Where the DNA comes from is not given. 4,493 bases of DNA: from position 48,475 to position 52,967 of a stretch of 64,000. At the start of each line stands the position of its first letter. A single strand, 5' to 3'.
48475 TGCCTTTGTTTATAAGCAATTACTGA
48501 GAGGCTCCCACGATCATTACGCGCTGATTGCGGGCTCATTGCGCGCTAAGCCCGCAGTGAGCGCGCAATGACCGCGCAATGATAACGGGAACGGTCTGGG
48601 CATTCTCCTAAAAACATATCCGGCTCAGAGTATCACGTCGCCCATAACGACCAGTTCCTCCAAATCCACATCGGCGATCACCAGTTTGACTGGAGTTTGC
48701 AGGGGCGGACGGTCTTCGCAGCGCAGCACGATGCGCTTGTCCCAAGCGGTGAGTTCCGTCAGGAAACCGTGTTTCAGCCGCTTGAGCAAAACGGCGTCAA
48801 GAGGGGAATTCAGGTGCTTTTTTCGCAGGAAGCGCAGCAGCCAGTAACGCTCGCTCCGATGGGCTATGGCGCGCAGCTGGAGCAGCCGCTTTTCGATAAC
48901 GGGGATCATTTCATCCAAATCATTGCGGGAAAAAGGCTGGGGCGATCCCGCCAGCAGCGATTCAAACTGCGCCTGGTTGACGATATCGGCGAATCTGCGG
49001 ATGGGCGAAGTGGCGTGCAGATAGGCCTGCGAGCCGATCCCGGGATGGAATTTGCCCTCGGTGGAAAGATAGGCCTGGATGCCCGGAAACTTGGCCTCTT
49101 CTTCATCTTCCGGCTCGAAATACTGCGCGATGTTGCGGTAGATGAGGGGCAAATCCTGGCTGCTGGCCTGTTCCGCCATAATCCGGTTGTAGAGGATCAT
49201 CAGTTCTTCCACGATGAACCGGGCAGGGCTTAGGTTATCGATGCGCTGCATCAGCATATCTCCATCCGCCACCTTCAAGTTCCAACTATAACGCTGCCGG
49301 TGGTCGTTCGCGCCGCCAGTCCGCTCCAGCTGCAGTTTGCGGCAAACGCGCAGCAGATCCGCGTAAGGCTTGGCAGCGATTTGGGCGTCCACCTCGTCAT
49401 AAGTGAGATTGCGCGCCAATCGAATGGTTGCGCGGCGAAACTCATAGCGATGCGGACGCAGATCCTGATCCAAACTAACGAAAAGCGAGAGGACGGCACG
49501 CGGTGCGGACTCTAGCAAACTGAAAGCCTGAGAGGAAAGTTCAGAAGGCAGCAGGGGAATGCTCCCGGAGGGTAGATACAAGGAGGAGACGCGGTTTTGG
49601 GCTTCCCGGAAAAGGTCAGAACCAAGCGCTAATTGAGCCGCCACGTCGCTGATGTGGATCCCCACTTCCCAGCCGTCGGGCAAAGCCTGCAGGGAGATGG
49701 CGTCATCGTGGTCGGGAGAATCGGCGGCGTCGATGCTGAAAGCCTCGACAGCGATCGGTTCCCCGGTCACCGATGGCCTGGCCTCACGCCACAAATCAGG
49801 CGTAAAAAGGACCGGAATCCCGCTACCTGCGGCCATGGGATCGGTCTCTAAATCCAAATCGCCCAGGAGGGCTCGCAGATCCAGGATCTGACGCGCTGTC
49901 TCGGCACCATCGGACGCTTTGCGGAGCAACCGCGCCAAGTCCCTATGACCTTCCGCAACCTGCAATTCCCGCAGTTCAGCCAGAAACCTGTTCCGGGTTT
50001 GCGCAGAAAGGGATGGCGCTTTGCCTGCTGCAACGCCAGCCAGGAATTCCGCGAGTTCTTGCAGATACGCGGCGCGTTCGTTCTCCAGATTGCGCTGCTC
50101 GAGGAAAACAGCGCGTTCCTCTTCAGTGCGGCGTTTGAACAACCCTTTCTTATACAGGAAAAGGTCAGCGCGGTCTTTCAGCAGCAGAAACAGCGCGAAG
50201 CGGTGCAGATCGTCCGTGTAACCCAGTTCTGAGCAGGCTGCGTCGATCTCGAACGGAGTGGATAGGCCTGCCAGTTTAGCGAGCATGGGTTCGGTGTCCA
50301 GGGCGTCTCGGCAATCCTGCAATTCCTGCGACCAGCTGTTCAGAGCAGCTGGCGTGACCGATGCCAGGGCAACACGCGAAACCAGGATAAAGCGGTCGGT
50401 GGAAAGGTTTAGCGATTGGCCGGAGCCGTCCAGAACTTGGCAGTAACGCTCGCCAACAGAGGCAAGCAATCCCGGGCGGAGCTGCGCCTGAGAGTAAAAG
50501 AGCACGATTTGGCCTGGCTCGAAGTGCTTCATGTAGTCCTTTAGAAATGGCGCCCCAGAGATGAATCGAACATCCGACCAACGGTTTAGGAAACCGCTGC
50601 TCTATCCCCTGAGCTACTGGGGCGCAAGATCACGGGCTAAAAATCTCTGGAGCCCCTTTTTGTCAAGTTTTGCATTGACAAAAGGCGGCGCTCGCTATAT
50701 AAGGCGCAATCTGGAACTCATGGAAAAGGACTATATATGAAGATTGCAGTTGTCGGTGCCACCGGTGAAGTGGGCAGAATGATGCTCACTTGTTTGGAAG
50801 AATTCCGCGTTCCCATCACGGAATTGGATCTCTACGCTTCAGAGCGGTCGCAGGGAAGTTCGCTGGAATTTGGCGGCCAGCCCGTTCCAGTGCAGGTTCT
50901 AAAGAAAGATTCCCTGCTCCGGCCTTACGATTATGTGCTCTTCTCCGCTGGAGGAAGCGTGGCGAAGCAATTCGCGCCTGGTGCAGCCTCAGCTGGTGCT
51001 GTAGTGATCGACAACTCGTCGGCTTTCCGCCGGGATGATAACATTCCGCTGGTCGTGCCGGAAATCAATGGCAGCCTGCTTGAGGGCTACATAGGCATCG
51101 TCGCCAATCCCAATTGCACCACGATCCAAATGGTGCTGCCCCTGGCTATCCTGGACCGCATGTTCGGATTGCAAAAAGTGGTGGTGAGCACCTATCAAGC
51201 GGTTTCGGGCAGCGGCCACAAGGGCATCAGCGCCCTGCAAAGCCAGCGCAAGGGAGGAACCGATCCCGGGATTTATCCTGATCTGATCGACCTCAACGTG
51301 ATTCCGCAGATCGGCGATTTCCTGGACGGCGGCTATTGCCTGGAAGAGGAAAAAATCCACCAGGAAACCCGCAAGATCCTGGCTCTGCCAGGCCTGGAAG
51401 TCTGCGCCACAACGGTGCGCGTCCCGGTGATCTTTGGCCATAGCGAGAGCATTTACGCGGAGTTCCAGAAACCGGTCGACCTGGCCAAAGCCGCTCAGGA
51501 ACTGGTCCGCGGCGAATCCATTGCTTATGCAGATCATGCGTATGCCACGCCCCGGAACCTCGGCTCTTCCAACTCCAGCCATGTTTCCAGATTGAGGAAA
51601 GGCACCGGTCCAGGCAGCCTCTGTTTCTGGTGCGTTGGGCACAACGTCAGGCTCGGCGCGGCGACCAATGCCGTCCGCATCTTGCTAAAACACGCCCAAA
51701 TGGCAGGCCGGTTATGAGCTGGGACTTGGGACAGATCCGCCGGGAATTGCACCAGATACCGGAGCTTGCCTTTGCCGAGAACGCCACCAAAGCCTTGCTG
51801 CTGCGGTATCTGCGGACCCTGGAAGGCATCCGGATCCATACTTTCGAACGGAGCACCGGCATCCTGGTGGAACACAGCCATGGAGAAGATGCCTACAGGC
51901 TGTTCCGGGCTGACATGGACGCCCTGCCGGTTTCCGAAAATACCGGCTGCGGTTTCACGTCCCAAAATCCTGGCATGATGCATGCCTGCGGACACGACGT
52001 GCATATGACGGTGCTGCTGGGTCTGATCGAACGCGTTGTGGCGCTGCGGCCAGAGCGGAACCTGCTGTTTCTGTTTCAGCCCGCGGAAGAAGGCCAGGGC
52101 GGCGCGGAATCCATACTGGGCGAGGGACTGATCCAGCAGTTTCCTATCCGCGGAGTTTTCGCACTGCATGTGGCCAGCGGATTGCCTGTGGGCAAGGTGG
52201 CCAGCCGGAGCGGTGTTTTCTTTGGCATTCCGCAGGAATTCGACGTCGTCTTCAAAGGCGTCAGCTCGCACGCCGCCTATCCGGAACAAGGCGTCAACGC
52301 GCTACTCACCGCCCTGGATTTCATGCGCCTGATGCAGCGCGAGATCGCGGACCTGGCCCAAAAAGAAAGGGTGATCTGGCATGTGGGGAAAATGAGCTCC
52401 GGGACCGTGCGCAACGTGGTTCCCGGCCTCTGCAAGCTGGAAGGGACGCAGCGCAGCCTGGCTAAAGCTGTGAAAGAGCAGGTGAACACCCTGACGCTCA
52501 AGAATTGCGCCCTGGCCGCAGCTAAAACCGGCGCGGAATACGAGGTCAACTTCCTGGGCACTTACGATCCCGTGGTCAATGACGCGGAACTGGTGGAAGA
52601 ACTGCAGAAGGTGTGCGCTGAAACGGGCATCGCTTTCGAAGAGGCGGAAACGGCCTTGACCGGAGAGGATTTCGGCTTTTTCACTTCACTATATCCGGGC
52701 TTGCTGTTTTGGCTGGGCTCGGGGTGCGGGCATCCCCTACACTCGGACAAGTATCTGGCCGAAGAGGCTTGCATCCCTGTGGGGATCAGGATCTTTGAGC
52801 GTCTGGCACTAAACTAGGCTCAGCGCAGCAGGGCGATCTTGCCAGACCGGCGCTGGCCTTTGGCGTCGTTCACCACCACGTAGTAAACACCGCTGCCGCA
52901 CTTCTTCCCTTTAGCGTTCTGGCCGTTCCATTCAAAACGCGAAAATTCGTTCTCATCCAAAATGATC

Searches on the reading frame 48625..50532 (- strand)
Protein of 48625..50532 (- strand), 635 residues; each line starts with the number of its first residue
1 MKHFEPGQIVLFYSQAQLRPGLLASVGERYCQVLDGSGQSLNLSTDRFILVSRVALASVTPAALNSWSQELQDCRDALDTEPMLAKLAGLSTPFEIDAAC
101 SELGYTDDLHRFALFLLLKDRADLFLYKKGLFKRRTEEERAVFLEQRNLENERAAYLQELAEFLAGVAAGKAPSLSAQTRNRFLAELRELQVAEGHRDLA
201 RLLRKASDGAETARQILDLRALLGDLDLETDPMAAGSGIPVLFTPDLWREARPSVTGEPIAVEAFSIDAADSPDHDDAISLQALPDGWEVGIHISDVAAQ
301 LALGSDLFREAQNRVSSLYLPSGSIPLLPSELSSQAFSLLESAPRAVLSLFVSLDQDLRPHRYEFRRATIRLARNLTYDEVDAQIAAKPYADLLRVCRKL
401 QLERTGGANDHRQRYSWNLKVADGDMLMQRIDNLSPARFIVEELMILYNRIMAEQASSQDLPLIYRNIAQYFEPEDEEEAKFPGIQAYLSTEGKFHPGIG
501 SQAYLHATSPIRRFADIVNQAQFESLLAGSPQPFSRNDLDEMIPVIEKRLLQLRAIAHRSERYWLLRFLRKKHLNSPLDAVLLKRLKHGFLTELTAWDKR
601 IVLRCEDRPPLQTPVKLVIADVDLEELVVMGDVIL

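Call 43: search_protein_families(library=ncbifam, proteins=[window:48625-50532:-], max_evalue=1e-10)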
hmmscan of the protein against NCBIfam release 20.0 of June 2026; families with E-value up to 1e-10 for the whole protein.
window:48625-50532:- (635 aa): 5 families
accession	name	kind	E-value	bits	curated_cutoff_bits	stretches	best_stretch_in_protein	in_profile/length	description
TIGR02063.1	RNase_R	equivalog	5.6e-39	134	597.85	1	263-467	254-473/711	ribonuclease R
TIGR00358.1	3_prime_RNase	superfamily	1.3e-33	116.2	368.6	1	266-470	205-422/657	VacB/RNase II family 3'-5' exoribonuclease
NF003455.0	PRK05054.1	equivalog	5.9e-24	84.2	542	1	262-458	196-407/645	exoribonuclease II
TIGR02062.1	RNase_B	equivalog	1.1e-20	73.2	641.9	1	262-476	196-425/646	exoribonuclease II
NF008648.0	PRK11642.1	equivalog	6.3e-14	51.2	982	0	265-386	269-391/813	ribonuclease R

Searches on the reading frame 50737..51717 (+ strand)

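Call 43: search_protein_families(library=ncbifam, proteins=[window:50737-51717:+], max_evalue=1e-10)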
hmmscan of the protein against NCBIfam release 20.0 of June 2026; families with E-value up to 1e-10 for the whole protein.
window:50737-51717:+ (326 aa): 10 families
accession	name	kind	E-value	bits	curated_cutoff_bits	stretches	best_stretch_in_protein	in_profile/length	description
NF011456.0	PRK14874.1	equivalog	1.9e-104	349.4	223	1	1-315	5-336/346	aspartate-semialdehyde dehydrogenase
TIGR01296.1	asd_B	equivalog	1.8e-95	319.9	324.2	1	2-317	1-334/339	aspartate-semialdehyde dehydrogenase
NF005229.0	PRK06728.1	equivalog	1.8e-66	224.4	628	1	2-315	7-337/347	aspartate-semialdehyde dehydrogenase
NF004224.0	PRK05671.1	equivalog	1.2e-48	166.4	284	1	2-315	6-327/336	aspartate-semialdehyde dehydrogenase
NF005957.0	PRK08040.1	equivalog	4.2e-46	157.9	273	1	2-316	6-327/336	aspartate-semialdehyde dehydrogenase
NF006416.0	PRK08664.1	subfamily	9.4e-39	133.6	232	1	1-257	4-264/350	aspartate-semialdehyde dehydrogenase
TIGR00978.1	asd_EA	equivalog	2e-38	132.4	301.2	1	1-256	1-261/342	aspartate-semialdehyde dehydrogenase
NF005144.0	PRK06598.1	subfamily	1.6e-14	53.8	198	0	2-170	3-178/369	aspartate-semialdehyde dehydrogenase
NF005368.0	PRK06901.1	equivalog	2.4e-11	43.4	437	1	39-317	43-316/323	oxidoreductase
TIGR01745.1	asd_gamma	equivalog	4.1e-11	42.4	402.9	0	2-168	2-175/366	aspartate-semialdehyde dehydrogenase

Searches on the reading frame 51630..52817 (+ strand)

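Call 43: search_protein_families(library=ncbifam, proteins=[window:51630-52817:+], max_evalue=1e-10)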
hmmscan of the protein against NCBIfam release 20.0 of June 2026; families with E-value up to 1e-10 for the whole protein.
window:51630-52817:+ (395 aa): 3 families
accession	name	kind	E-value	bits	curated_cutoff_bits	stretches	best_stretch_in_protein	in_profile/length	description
TIGR01891.1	amidohydrolases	subfamily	3.3e-72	243.6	153.75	1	35-385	3-366/366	amidohydrolase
NF040868.1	carboxypep_CpsA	equivalog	1.2e-64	218.5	500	1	35-394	17-387/391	carboxypeptidase CpsA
NF038260.1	ectoine_DoeB_2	equivalog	7.2e-50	169.9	550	1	35-393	10-376/378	N(2)-acetyl-L-2,4-diaminobutanoate deacetylase DoeB2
